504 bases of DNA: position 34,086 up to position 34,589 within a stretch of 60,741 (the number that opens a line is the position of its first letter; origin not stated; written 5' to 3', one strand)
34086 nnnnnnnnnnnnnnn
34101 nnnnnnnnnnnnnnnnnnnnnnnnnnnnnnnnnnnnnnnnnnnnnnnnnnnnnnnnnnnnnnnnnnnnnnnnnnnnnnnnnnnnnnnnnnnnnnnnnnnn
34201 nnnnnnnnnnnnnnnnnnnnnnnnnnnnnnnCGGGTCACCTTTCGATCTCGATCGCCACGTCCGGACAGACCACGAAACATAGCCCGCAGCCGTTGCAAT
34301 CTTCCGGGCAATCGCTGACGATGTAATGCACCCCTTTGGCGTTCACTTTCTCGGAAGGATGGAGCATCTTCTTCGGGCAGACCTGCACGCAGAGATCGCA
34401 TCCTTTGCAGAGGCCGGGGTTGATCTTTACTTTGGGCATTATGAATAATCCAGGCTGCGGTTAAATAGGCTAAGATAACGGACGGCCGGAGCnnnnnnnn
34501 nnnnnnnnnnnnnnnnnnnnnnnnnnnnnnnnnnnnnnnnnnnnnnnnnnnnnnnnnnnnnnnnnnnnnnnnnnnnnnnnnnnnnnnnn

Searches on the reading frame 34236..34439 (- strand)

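Call 83: search_protein_families(library=pfam, proteins=[window:34236-34439:-], max_evalue=0.0001)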
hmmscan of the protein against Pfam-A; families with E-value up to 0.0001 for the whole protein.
window:34236-34439:- (67 aa): 12 families
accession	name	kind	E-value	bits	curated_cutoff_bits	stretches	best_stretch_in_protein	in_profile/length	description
PF00037.32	Fer4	-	8.5e-13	48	21.1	2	4-24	1-21/24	4Fe-4S binding domain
PF12838.12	Fer4_7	-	7.3e-10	39.6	27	1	11-59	2-49/52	4Fe-4S dicluster domain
PF12837.12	Fer4_6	-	2e-09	37.4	25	1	3-22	1-20/24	4Fe-4S binding domain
PF13237.11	Fer4_10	-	7.3e-09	35.9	25.5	1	3-59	1-53/53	4Fe-4S dicluster domain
PF14697.11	Fer4_21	-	1.3e-07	32.1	35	0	5-23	35-53/59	4Fe-4S dicluster domain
PF12797.12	Fer4_2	-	2.5e-07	30.6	24.5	0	2-22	1-21/22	4Fe-4S binding domain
PF13484.11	Fer4_16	-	4.9e-07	30.9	30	0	11-36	2-28/66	4Fe-4S double cluster binding domain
PF13187.11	Fer4_9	-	7e-07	29.6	27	1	11-62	2-51/52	4Fe-4S dicluster domain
PF12800.12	Fer4_4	-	2.1e-06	28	24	0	45-59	1-15/17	4Fe-4S binding domain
PF25160.1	LdpA_Fe-S-bd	-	1.8e-05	24.9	27.6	0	45-64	25-44/49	LdpA Fe-S cluster-binding domain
PF13183.11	Fer4_8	-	2.8e-05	25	27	0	41-59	47-65/68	4Fe-4S dicluster domain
PF12798.12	Fer4_3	-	5.4e-05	24.2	27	0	11-23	1-13/15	4Fe-4S binding domain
